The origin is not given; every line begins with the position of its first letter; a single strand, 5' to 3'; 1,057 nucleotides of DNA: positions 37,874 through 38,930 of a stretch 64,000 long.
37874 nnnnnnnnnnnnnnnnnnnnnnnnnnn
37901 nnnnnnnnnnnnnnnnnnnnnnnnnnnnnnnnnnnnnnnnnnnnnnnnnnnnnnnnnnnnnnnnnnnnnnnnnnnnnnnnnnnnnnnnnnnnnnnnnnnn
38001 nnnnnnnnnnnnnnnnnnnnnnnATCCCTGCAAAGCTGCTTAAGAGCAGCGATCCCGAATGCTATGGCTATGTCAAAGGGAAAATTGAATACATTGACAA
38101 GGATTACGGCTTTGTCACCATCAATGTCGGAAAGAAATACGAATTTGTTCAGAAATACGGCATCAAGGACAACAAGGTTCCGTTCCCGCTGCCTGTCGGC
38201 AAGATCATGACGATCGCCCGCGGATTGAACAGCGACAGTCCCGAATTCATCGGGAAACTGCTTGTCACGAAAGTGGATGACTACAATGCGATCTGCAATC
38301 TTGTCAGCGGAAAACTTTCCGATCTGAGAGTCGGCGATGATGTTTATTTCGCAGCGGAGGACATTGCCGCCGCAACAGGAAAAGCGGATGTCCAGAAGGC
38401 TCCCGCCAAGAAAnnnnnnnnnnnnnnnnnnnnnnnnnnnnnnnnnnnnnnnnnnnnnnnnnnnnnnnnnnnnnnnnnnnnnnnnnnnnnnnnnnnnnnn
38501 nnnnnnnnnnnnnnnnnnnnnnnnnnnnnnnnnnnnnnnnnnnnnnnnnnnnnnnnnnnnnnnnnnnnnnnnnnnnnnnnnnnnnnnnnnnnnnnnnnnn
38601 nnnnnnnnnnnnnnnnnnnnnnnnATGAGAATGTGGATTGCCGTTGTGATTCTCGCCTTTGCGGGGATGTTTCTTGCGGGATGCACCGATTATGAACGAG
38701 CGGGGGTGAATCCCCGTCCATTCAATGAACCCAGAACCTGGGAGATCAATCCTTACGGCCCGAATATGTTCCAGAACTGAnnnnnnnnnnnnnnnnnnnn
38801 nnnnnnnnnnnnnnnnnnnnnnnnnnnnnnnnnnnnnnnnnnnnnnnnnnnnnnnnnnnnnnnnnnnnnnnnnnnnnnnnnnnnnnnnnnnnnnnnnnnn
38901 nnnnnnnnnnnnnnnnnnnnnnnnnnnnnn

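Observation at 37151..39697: Four-gene envelope cluster of unknown function downstream of guaA-rsmD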

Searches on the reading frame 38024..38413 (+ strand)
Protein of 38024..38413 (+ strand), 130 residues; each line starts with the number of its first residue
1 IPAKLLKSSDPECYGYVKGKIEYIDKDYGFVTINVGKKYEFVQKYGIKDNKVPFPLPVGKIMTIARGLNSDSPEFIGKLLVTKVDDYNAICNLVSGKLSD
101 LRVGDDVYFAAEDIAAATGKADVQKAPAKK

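Call 43: search_protein_representatives(alignment_id=A4)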
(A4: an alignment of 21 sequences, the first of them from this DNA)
Query: 21 sequences, 125 profile positions. Proteins with E-value up to 0.001 (for the whole library): 187; up to 1e-10: 58; up to 1e-30: 6. The best 150 are listed.
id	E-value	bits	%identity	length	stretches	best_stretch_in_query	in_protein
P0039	7.6e-56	203.5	-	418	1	1-122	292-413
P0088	9.3e-53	193.5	-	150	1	1-119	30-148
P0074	1.3e-51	189.8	-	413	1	1-121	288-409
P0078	3.8e-51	188.3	-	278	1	1-123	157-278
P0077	1.3e-43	164.0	-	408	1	2-123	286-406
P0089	1.2e-36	141.5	-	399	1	2-116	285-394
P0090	6.1e-25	103.7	-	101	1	41-123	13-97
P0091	5.1e-23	97.5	-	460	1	11-122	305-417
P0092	5.2e-22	94.2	-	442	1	10-122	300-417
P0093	9.0e-22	93.4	-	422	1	4-120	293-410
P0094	1.0e-21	93.3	-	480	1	3-123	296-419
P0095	1.9e-19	85.9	-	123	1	10-117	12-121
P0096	3.7e-18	81.7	-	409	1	8-121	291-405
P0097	9.5e-18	80.4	-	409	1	10-117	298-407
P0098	1.4e-17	79.9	-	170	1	9-123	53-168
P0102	2.0e-16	76.2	-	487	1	3-123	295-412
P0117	2.8e-13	66.0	-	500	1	10-119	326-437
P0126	1.3e-12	63.8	-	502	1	10-118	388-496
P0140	6.8e-11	58.3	-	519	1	15-122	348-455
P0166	9.6e-09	51.3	-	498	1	6-122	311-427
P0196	3.0e-07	46.5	-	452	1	8-124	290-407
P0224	7.6e-06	42.0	-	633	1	15-110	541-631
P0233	1.6e-05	40.9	-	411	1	11-110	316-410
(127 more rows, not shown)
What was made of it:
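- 37151..38416 (+): g1: 421-aa bitopic stalk protein. It has a nearly invariant N-terminal TM helix (about residues 7-28) and an invariant juxtamembrane K29-R30. Tandem helical repeats cover about residues 28-216, followed by a long helix (217-284) and a six-stranded beta-barrel (about 302-400) with two invariant Cys (C304, C382). Family of 187 clusters at 50% identity: call 43.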

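Call 45: list_cluster_members(proteins=[P0091, P0094, P0102, P0117, P0126, P0140, P0166, P0196, P0224, P0233])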
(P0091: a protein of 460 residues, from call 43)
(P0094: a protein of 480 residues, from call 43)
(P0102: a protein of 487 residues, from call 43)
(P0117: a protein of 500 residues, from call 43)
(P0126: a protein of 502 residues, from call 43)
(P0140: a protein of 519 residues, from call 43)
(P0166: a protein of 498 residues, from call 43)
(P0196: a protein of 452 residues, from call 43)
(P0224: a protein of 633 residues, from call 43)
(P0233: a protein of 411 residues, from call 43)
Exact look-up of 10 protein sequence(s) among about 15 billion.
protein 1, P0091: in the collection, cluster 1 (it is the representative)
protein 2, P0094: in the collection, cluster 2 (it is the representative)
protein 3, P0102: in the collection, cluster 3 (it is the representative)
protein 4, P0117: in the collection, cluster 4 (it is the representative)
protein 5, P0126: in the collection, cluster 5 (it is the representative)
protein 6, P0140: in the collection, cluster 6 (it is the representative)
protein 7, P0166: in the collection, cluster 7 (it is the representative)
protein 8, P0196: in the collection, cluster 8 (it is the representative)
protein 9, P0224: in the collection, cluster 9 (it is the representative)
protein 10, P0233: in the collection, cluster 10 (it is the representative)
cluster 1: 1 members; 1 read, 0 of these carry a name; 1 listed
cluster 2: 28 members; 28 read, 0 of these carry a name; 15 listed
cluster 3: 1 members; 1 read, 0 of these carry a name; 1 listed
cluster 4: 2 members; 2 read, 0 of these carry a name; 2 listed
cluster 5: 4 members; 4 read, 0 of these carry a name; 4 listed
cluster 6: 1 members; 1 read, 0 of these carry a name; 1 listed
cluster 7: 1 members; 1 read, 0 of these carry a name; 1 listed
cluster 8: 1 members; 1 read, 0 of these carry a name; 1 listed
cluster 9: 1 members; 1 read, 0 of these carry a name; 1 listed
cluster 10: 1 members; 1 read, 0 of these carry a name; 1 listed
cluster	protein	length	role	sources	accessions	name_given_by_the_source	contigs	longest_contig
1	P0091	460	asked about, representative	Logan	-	-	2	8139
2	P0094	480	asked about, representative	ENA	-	-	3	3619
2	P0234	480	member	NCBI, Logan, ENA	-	-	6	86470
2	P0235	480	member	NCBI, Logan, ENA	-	-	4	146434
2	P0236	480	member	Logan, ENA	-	-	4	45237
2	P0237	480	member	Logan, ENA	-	-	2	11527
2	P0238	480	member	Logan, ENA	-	-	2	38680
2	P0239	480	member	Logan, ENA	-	-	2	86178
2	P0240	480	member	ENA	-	-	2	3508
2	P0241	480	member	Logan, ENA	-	-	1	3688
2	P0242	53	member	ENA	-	-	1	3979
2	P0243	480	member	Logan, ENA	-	-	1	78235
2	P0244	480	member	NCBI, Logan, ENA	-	-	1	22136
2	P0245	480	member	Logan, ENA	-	-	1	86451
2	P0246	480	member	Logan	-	-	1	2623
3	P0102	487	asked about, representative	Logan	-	-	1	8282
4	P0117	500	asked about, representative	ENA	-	-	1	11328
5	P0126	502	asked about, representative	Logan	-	-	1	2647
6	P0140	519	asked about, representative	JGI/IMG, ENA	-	-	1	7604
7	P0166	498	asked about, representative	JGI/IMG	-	-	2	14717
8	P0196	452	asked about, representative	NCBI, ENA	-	-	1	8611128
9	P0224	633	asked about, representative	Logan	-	-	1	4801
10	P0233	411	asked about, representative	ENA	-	-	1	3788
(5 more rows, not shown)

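Call 46: search_protein_families(library=pfam, proteins=[P0091, P0102, P0117, P0126, P0140, P0166, P0196, P0224, P0233, P0089], max_evalue=0.1)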
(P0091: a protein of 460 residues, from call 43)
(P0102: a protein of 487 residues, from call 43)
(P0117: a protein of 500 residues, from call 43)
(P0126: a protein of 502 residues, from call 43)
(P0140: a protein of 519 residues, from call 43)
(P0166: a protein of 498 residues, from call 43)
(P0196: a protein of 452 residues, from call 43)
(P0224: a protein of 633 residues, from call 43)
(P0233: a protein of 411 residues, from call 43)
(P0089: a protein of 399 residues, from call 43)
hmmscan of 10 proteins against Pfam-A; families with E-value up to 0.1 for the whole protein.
P0091 (460 aa): 6 families
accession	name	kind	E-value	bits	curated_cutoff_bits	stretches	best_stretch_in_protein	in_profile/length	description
PF03999.17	MAP65_ASE1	-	0.00024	20.4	26.9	1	60-137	192-269/477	Microtubule associated protein (MAP65/ASE1 family)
PF16515.11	HIP1_clath_bdg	-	0.014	16.2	28.8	1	225-301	13-88/99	Clathrin-binding domain of Huntingtin-interacting protein 1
PF08614.16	ATG16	-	0.014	16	33.7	1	170-286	16-132/200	Autophagy protein 16 (ATG16)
PF04977.20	DivIC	-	0.014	15.6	28.9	1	252-300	20-67/80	Septum formation initiator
PF05873.17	Mt_ATP-synt_D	-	0.014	15.6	27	1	183-286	24-124/154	ATP synthase D chain, mitochondrial (ATP5H)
PF24245.1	INO80F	-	0.058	13.9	25.1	0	132-159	6-33/47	INO80 complex subunit F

P0102 (487 aa): 4 families
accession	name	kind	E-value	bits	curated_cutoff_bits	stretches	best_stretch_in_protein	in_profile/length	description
PF11887.13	Mce4_CUP1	-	0.0038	17.3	32.6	0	170-267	57-153/222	Cholesterol uptake porter CUP1 of Mce4, putative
PF14362.11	DUF4407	-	0.0048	16.7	31.3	1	149-274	127-234/297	Domain of unknown function (DUF4407)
PF17675.6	APG6_N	-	0.021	15.7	45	1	176-280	11-123/132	Apg6 coiled-coil region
PF22148.1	Fervidolysin_NPro-like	-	0.035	14.9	21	0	303-343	32-75/81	Fervidolysin N-terminal prodomain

P0117 (500 aa): 9 families
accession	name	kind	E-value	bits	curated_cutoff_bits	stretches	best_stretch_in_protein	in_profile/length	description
PF13166.12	AAA_13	-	0.0007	18.8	36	1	92-309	273-469/713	AAA domain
PF17078.10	SHE3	-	0.0013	19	30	1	247-328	36-118/228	SWI5-dependent HO expression protein 3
PF08614.16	ATG16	-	0.0056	17.3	33.7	1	231-305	63-137/200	Autophagy protein 16 (ATG16)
PF13851.11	GAS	-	0.0088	15.9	32.3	1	259-307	29-77/200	Growth-arrest specific micro-tubule binding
PF15960.10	DUF4763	-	0.0099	15.6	30.1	1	256-308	92-144/236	Domain of unknown function (DUF4763)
PF10473.14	CENP-F_leu_zip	-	0.011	16.2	34.5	1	235-306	31-102/140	Leucine-rich repeats of kinetochore protein Cenp-F/LEK1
PF06428.16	Sec2p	-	0.017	15.5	28.5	1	253-297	40-84/92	GDP/GTP exchange factor Sec2p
PF16716.10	BST2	-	0.023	15.8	27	1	233-301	22-90/91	Bone marrow stromal antigen 2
PF10157.14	BORCS6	-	0.058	14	35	0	73-118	43-88/101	BLOC-1-related complex sub-unit 6 C-terminal helix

P0126 (502 aa): 7 families
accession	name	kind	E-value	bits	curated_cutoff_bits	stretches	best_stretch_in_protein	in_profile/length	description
PF02183.23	HALZ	-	0.00066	20.2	28.1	1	257-289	10-42/43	Homeobox associated leucine zipper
PF25443.1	ANG-1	-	0.0091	16.6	28.5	0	234-283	49-98/105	ANG-1-like domain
PF04977.20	DivIC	-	0.012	15.9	28.9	1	245-279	17-51/80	Septum formation initiator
PF24319.2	DUF7491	-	0.013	16.2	30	1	252-300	35-83/90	Coiled-coil region of unknown function (DUF7491)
PF13851.11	GAS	-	0.014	15.2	32.3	1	117-203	19-101/200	Growth-arrest specific micro-tubule binding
PF13256.11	DUF4047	-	0.016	15.7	22.1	0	126-160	66-100/125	Domain of unknown function (DUF4047)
PF12848.13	ABC_tran_Xtn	-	0.049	14.2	25.9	1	228-276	14-63/85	ABC transporter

P0140 (519 aa): 4 families
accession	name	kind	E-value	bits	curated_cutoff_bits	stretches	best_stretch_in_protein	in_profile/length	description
PF09053.15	CagZ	-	0.0067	16.5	25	1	96-158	69-127/199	CagZ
PF24227.1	DUF7443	-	0.0072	16.4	27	1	434-468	21-56/58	Domain of unknown function (DUF7443)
PF11770.13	GAPT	-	0.027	14.7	21.1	1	4-109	8-113/156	GRB2-binding adapter (GAPT)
PF21478.3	GcvP2_C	-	0.05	13.9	27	0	61-108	73-120/122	Glycine dehydrogenase, C-terminal domain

P0166 (498 aa): 3 families
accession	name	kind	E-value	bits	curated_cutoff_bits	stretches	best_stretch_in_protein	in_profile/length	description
PF07200.18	Mod_r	-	0.012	16.1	30.1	1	219-304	15-99/146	Modifier of rudimentary (Mod(r)) protein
PF18595.6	Nuf2_DHR10-like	-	0.025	15.1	28.4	1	232-286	45-99/117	Nuf2, DHR10-like domain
PF24079.1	UBR4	-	0.073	13.9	27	0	213-292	10-86/125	E3 ubiquitin-protein ligase UBR4-like domain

P0196 (452 aa): 2 families
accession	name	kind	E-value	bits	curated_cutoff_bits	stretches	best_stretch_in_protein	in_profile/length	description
PF06818.20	Fez1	-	0.012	16.5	34.4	1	173-269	44-141/199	Fez1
PF04136.21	COG3_N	-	0.077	13.4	27.9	0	72-112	71-111/147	Conserved oligomeric Golgi complex subunit 3, N-terminal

P0224 (633 aa): 4 families
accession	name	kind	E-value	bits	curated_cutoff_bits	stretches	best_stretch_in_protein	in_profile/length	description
PF23921.1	DUF7260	-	0.024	14.5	27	1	279-382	93-193/242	Domain of unknown function (DUF7260)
PF04048.20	Sec8_N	-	0.044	14.1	26.8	1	294-342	69-117/142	Exocyst complex component Sec8 N-terminal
PF11654.13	NCE101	-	0.069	13.3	24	0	14-31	10-27/45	Non-classical export protein 1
PF09340.15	NuA4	-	0.078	13.3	25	0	53-136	4-70/78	Histone acetyltransferase subunit NuA4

P0233 (411 aa): 20 families
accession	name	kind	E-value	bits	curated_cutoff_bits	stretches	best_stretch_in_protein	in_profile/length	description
PF10473.14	CENP-F_leu_zip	-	0.00024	21.6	34.5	1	228-305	39-116/140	Leucine-rich repeats of kinetochore protein Cenp-F/LEK1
PF25450.1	Rab11-FIP3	-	0.0037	18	31.9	1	244-297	43-96/125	Rab11-FIP3-like domain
PF25764.1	KIF21A_4th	-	0.004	17.3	33.1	1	229-297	83-149/183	KIF21A-like domain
PF08702.15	Fib_alpha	-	0.005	17.5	29.9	1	198-294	33-127/143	Fibrinogen alpha/beta chain family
PF25762.1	HAUS1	-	0.014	15.7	40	0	240-300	127-187/236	HAUS augmin-like complex subunit 1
PF23735.1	KIF9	-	0.015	15.9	31.9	0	81-163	31-116/140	Kinesin-like protein KIF9 domain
PF11932.13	DUF3450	-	0.016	15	32.6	0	248-298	44-94/241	Protein of unknown function (DUF3450)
PF00038.26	Filament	-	0.018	15.1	40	0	86-305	41-232/313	Intermediate filament protein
PF05622.17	HOOK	-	0.021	14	35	1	257-307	293-343/514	HOOK protein coiled-coil region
PF05266.19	DUF724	-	0.028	14.7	38.4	1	247-309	87-150/188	Protein of unknown function (DUF724)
PF15397.11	DUF4618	-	0.029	14.3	34.9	0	202-309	122-227/258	Domain of unknown function (DUF4618)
PF17675.6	APG6_N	-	0.031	15.2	45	0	205-300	14-105/132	Apg6 coiled-coil region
PF04350.18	PilO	-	0.036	14.7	22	0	69-112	7-50/145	Pilus assembly protein, PilO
PF06419.17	COG6_N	-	0.04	14.5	27.4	0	90-129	24-63/114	Conserved oligomeric complex COG6, N-terminal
PF10498.14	IFT57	-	0.041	13.3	40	0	245-304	265-324/360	Intra-flagellar transport protein 57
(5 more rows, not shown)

P0089 (399 aa): 7 families
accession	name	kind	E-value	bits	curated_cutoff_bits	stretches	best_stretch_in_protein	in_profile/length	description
PF01519.22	DUF16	-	0.0041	18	40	1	222-277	24-79/104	Protein of unknown function DUF16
PF06103.16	DUF948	-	0.0077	16.8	37.2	0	73-106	28-61/89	Bacterial protein of unknown function (DUF948)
PF13863.11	DUF4200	-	0.017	15.9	29.7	1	215-278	42-105/119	Domain of unknown function (DUF4200)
PF08614.16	ATG16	-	0.023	15.3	33.7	0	32-103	26-96/200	Autophagy protein 16 (ATG16)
PF10018.14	Med4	-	0.04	14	26.9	0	247-277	30-60/190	Vitamin-D-receptor interacting Mediator subunit 4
PF09325.15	Vps5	-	0.048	13.7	27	0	77-108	37-68/236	Vps5 C terminal like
PF04822.18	Takusan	-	0.063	13.6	28.1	0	69-103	8-42/85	Takusan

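Call 47: find_encoding_contigs(protein=P0196, flank=6000, max_places=1)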
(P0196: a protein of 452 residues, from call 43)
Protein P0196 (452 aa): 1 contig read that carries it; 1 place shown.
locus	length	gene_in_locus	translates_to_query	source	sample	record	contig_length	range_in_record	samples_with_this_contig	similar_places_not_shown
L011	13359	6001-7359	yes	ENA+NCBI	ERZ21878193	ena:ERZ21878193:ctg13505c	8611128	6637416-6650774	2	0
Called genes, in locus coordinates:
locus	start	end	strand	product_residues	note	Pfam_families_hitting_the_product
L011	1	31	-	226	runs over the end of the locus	PF02511:Thy1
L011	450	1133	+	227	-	PF01177:Asp_Glu_race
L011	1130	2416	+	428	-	PF07005:SBD_N, PF17042:NBD_C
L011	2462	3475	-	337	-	PF01738:DLH (faint), PF08840:BAAT_C (weak)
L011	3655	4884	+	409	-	PF06245:DUF1015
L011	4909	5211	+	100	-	-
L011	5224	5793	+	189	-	PF03602:Cons_hypoth95, PF02475:TRM5-TYW2_MTfase (weak)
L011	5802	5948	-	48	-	-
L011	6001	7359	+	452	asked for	-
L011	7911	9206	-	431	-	PF01527:HTH_Tnp_1 (faint), PF02796:HTH_7 (faint), PF13384:HTH_23 (faint), PF13518:HTH_28 (faint), PF13276:HTH_21, PF00665:rve, PF13683:rve_3, PF13333:rve_2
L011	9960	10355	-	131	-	PF02661:Fic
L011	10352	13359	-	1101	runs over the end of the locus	PF04851:ResIII, PF00270:DEAD (weak), PF18766:SWI2_SNF2, PF22679:T1R_D3-like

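Call 48: find_encoding_contigs(protein=P0235, flank=6000, max_places=1)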
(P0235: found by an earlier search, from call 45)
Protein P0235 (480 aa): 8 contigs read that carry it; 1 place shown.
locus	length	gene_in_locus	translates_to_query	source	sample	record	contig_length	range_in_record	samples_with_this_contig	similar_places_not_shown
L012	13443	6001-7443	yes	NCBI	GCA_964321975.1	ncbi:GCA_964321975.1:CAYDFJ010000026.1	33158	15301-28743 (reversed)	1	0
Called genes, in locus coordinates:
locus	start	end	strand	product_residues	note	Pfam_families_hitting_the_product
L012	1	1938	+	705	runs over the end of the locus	-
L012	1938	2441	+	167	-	PF04073:tRNA_edit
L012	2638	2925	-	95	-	PF01037:AsnC_trans_reg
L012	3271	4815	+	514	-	PF00117:GATase, PF07722:Peptidase_C26, PF02540:NAD_synthase (weak), PF00958:GMP_synt_C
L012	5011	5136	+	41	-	-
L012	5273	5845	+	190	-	PF03602:Cons_hypoth95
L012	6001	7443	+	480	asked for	-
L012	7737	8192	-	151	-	-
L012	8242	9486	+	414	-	PF25917:BSH_RND, PF25973:BSH_CzcB (faint), PF25876:HH_MFP_RND, PF25944:Beta-barrel_RND, PF25967:RND-MFP_C (weak), PF25989:YknX_C (weak)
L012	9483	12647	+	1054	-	PF00873:ACR_tran, PF03176:MMPL, PF02355:SecD_SecF_C (weak), PF03176:MMPL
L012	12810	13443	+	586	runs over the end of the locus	PF00749:tRNA-synt_1c, PF03950:tRNA-synt_1c_C, PF20974:tRNA-synt_1c_C2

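Call 73: find_homologous_proteins(query=A7, max_evalue=0.001)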
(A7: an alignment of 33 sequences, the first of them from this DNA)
Query A7 (33 sequences) (120 aa, profile of the alignment): 11 proteins with E <= 0.001 among 885 candidates.
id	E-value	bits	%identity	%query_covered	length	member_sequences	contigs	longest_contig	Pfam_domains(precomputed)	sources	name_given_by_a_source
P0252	1.5e-32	130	100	100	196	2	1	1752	-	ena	-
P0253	2.4e-31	126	62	98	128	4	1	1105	-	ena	-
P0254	4.3e-29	118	62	98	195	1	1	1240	-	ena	-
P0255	6.5e-27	111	31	83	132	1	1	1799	-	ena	-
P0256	6.2e-26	108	63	81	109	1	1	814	-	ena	-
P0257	6.4e-26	108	34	82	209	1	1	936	-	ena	-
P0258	8.7e-17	79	87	66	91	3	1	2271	-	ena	-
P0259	1.1e-11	62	90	49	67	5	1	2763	-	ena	-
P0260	3.2e-11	61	90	49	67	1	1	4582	-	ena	-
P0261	1.4e-10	59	78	49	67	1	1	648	-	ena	-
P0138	7.5e-6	44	74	57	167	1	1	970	PF00474.24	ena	-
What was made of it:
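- Tried and rejected: The search with the C-terminal-domain alignment A7 returned only 11 short fragments and no taxonomy (call 73).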

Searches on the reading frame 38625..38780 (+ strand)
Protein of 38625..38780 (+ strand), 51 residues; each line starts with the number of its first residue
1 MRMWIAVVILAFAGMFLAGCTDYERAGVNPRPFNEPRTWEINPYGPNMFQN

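Call 3: search_protein_families(library=pfam, proteins=[window:38625-38780:+], max_evalue=1)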
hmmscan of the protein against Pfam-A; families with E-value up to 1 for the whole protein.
window:38625-38780:+ (51 aa): 0 families

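Call 4: search_protein_families(library=ncbifam, proteins=[window:38625-38780:+], max_evalue=1)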
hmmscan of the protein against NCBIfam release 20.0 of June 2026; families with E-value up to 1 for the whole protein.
window:38625-38780:+ (51 aa): 2 families
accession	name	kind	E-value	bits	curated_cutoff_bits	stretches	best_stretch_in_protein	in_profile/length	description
NF047847.2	SS_mature_LptM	equivalog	0.14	12.3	27.7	1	1-20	1-20/31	LPS translocon maturation chaperone LptM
NF008423.0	PRK11251.1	equivalog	0.19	11.6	65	1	3-29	4-30/112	osmotically-inducible lipoprotein OsmE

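Call 78: search_protein_families(library=padloc, proteins=[window:38625-38780:+], max_evalue=0.01)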
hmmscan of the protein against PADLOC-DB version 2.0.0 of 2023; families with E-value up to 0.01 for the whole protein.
window:38625-38780:+ (51 aa): 0 families

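Call 79: search_protein_families(library=phrogs, proteins=[window:38625-38780:+], max_evalue=0.01)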
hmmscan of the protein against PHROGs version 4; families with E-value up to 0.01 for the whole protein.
window:38625-38780:+ (51 aa): 0 families
